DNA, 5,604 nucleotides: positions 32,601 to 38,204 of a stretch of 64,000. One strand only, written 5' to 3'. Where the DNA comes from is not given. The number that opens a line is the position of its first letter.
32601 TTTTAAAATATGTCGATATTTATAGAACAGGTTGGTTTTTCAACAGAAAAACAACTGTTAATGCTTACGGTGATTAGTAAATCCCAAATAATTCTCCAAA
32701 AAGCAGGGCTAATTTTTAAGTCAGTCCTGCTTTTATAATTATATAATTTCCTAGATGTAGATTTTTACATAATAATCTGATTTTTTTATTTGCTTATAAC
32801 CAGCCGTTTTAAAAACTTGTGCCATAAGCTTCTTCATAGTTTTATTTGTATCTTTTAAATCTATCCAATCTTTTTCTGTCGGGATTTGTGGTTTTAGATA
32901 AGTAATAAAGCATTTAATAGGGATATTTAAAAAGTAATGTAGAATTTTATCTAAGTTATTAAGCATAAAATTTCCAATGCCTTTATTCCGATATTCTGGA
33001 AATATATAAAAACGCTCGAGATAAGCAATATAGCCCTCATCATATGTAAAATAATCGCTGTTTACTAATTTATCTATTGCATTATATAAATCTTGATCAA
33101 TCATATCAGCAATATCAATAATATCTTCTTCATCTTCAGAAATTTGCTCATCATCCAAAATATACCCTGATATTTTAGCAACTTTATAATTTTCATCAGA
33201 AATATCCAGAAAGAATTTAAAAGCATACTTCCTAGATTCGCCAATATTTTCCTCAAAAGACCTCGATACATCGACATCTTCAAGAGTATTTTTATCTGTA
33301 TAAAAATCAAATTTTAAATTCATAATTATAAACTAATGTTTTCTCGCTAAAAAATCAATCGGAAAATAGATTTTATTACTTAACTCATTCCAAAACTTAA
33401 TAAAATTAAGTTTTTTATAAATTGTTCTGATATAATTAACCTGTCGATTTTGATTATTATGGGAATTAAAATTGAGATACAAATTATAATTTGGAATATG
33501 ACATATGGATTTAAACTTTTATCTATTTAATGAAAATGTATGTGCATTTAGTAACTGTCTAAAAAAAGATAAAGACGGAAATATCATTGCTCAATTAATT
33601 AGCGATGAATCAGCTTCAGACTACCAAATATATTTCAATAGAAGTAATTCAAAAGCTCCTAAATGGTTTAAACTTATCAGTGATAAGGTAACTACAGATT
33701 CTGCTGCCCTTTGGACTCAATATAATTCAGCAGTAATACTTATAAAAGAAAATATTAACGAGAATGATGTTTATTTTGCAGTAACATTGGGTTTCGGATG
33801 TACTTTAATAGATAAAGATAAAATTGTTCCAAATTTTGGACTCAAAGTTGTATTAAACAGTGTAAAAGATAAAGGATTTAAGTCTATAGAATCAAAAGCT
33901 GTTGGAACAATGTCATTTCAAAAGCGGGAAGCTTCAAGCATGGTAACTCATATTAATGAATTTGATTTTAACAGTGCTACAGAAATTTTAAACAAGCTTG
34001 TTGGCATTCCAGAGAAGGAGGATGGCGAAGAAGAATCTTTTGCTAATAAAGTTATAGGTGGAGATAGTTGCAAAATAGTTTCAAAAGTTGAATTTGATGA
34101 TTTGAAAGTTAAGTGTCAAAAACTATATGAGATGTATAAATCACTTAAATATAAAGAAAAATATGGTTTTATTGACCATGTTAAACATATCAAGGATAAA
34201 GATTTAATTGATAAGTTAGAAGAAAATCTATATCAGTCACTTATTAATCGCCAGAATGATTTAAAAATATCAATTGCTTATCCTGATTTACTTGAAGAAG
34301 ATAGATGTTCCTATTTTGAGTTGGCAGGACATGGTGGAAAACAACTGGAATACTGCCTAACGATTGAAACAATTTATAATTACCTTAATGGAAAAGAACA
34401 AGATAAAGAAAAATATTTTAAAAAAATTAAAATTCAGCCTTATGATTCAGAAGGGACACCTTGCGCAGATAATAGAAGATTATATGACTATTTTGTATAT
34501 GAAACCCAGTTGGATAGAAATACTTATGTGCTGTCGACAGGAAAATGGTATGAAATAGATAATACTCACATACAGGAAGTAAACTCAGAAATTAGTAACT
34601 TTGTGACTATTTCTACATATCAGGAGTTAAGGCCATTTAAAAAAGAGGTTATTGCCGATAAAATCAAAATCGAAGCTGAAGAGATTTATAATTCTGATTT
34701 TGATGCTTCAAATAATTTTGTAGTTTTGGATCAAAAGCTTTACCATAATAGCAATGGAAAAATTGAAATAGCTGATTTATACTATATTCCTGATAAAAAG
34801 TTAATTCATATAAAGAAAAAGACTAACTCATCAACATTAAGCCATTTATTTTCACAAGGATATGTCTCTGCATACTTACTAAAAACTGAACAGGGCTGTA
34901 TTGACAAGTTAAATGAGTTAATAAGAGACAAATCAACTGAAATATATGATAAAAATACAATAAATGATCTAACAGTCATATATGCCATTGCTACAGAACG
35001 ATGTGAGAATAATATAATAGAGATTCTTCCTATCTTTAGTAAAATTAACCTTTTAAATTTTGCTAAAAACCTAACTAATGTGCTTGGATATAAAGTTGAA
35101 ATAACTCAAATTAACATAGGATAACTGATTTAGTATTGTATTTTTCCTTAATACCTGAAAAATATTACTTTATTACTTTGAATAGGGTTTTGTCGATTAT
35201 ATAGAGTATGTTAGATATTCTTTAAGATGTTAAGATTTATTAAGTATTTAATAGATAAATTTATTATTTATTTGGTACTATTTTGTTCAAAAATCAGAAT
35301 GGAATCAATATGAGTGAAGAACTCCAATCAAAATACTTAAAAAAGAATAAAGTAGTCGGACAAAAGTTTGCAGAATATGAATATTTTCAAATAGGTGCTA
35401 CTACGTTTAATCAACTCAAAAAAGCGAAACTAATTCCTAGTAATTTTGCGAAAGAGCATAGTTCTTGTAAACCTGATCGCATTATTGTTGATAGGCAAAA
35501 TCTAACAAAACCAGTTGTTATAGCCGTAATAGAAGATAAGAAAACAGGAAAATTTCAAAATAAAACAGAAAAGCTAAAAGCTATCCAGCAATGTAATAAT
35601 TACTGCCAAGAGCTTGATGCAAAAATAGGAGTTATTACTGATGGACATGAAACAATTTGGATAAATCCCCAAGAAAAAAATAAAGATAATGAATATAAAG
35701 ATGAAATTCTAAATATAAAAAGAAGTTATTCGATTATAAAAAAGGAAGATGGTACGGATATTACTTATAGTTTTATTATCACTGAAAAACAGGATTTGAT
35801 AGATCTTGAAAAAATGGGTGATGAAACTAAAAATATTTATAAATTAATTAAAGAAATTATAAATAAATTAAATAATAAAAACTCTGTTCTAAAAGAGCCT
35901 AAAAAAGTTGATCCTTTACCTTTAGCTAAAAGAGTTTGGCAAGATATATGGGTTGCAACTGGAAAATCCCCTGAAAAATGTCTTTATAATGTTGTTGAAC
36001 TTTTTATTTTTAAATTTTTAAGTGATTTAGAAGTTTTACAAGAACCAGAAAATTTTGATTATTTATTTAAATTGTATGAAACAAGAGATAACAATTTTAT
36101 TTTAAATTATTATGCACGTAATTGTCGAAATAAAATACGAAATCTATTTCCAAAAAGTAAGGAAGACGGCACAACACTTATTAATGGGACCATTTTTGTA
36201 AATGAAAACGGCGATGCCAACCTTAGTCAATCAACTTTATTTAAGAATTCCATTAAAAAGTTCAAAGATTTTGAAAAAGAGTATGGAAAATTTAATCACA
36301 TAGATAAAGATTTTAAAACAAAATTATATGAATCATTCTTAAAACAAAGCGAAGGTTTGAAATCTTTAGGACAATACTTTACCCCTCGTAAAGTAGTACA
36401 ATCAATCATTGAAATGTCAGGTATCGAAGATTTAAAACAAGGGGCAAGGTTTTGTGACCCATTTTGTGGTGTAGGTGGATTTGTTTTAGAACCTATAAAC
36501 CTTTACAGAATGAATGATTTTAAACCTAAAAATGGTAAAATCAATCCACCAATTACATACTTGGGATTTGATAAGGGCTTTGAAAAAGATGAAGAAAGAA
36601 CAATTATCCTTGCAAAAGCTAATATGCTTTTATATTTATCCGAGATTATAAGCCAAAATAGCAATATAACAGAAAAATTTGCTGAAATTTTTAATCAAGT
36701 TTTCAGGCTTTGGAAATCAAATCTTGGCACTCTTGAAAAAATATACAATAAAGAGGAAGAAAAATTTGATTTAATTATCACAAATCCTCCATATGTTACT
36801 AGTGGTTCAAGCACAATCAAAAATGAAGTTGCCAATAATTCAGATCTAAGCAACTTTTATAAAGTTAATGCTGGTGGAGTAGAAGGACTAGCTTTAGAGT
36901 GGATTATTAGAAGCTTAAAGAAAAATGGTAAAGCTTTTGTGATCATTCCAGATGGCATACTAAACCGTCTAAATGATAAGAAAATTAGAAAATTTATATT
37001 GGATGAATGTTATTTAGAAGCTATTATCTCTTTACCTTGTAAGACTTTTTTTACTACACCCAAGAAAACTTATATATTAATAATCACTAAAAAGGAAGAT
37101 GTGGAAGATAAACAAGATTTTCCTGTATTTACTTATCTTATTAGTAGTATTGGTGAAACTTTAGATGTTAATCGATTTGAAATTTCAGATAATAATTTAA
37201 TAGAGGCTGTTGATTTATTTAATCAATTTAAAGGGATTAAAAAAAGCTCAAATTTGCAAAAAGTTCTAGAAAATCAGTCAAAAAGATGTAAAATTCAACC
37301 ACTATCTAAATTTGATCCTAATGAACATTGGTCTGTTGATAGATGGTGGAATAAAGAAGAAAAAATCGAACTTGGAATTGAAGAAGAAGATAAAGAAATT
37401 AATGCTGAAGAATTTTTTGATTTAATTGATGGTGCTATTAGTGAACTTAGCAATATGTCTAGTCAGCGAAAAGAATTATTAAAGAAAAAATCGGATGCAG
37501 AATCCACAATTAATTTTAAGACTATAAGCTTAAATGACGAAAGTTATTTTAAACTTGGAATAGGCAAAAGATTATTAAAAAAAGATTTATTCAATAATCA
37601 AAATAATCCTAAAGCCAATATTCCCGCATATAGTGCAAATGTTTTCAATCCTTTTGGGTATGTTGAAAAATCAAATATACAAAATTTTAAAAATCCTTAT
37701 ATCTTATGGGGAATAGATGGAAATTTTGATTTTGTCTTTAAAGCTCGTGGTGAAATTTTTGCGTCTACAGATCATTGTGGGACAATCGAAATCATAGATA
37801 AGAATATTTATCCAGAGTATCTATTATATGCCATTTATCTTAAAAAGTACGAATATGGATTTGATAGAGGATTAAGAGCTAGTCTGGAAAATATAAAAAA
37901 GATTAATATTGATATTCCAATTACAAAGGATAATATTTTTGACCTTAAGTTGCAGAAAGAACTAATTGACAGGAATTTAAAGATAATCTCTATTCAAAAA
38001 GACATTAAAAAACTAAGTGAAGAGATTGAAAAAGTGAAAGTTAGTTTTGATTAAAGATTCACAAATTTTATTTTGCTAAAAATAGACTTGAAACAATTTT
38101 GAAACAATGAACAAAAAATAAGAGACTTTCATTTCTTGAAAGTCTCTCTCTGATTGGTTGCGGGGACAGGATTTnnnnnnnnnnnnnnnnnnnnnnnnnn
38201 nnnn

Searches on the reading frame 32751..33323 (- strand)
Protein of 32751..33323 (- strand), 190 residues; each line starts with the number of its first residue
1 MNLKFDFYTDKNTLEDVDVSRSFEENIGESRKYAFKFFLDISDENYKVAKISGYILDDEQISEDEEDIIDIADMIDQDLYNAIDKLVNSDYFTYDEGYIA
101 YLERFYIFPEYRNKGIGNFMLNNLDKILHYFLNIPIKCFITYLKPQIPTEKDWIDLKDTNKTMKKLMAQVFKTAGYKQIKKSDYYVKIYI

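Call 7: search_protein_families(library=pfam, proteins=[window:32751-33323:-], max_evalue=0.01)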
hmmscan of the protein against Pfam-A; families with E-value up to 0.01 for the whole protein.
window:32751-33323:- (190 aa): 2 families
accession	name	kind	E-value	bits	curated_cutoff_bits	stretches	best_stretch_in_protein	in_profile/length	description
PF13508.13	Acetyltransf_7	-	0.00017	22.3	27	1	95-126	25-55/84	Acetyltransferase (GNAT) domain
PF00583.31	Acetyltransf_1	-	0.00021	22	20.7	1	92-126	55-86/116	Acetyltransferase (GNAT) family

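Call 25: search_protein_families(library=padloc, proteins=[window:32751-33323:-], max_evalue=0.01)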
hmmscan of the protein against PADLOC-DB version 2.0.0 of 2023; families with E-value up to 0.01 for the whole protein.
window:32751-33323:- (190 aa): 0 families

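Call 47: search_protein_families(library=ncbifam, proteins=[window:32751-33323:-], max_evalue=0.01)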
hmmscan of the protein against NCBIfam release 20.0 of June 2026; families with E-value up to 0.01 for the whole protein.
window:32751-33323:- (190 aa): 0 families

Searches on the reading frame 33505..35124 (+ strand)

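Call 7: search_protein_families(library=pfam, proteins=[window:33505-35124:+], max_evalue=0.01)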
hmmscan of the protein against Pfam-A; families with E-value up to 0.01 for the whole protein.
window:33505-35124:+ (539 aa): 1 family
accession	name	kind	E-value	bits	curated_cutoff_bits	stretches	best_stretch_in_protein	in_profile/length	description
PF19614.4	DUF6119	-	7.1e-122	408.2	27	1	3-536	1-523/524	Family of unknown function (DUF6119)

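Call 25: search_protein_families(library=padloc, proteins=[window:33505-35124:+], max_evalue=0.01)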
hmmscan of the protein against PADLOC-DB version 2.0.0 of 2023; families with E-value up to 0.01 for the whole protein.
window:33505-35124:+ (539 aa): 0 families

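Call 47: search_protein_families(library=ncbifam, proteins=[window:33505-35124:+], max_evalue=0.01)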
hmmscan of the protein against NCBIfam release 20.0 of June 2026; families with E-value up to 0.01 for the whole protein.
window:33505-35124:+ (539 aa): 1 family
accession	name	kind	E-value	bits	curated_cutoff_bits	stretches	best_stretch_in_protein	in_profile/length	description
TIGR04141.1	TIGR04141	subfamily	1.4e-115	386.8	35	1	3-536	1-516/516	TIGR04141 family sporadically distributed protein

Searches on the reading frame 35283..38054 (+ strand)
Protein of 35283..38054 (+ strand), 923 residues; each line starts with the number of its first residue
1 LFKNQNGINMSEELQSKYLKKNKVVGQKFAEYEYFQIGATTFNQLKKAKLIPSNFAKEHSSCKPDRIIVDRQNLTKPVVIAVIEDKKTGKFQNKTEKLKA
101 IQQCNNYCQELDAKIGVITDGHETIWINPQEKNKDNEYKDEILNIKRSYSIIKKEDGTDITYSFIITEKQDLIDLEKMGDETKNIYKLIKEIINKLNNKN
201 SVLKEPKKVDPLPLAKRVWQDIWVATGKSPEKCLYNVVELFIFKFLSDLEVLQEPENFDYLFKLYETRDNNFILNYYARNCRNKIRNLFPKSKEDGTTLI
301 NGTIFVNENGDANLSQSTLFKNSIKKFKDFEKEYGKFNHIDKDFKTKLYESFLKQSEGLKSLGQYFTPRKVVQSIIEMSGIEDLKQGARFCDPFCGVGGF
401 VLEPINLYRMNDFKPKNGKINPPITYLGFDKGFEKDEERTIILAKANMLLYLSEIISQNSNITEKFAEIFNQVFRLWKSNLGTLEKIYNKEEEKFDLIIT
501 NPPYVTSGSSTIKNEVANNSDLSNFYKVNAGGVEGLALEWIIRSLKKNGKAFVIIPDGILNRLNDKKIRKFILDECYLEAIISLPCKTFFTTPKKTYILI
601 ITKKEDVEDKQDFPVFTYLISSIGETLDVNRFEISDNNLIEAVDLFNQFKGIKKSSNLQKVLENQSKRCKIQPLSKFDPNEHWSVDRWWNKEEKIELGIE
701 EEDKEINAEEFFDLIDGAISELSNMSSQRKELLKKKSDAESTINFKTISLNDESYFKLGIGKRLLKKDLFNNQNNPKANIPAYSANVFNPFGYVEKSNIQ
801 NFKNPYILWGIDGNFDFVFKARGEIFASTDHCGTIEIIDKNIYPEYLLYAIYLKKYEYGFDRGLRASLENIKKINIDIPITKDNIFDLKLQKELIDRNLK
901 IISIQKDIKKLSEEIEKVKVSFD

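Call 10: search_protein_families(library=pfam, proteins=[window:35283-38054:+], max_evalue=0.001)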
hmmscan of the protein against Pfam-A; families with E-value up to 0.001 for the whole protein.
window:35283-38054:+ (923 aa): 3 families
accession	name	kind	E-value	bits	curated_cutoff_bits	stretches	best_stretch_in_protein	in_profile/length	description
PF02384.22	N6_Mtase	-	3.5e-35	122.3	20.4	1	342-658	3-284/311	N-6 DNA Methylase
PF07669.17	Eco57I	-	1.2e-12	48.7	25.3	1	451-584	38-165/171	Eco57I restriction-modification methylase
PF01170.24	UPF0020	-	1.3e-05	25.4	22.3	1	383-509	25-136/197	RMKL-like, methyltransferase domain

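Call 25: search_protein_families(library=padloc, proteins=[window:35283-38054:+], max_evalue=0.01)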
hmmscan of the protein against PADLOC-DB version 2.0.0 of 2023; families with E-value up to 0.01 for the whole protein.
window:35283-38054:+ (923 aa): 31 families (the best 25 are shown)
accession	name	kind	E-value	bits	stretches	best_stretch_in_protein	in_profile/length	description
PDLC03021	MTase_I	-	1.6e-36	124.2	1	309-686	114-435/491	Type I methyltransferase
PDLC03026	MTase_I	-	6e-27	92.9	1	336-730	114-478/487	Type I methyltransferase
PDLC03624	REase_MTase_IIG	-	3.2e-23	79.6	2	342-642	399-684/1271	Type IIG restriction enzyme-methyltransferase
PDLC04134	mad2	-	3.2e-22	77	1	60-650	38-488/492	mads_2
PDLC03318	MTase_II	-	7.6e-22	75.4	2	485-671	491-699/723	Type II methyltransferase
PDLC03025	MTase_I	-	8.3e-20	69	1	283-606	88-374/569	Type I methyltransferase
PDLC03218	MTase_II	-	2.7e-19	67.2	1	338-647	241-524/532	Type II methyltransferase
PDLC03027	MTase_I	-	1.6e-18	64.6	1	334-658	127-418/810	Type I methyltransferase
PDLC03317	MTase_II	-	1.7e-17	61.1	1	336-616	271-545/831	Type II methyltransferase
PDLC03034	MTase_I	-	1.3e-16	58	1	481-606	459-586/672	Type I methyltransferase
PDLC03018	MTase_I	-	3.7e-15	53.4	2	280-409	235-350/749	Type I methyltransferase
PDLC03311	MTase_II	-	4.2e-15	53.4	2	491-603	98-208/464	Type II methyltransferase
PDLC03036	MTase_I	-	8.1e-14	48.9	1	326-609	179-437/635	Type I methyltransferase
PDLC03285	MTase_II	-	4.5e-13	47.1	1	489-647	101-255/413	Type II methyltransferase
PDLC03248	MTase_II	-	7.6e-13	46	1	489-652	80-252/521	Type II methyltransferase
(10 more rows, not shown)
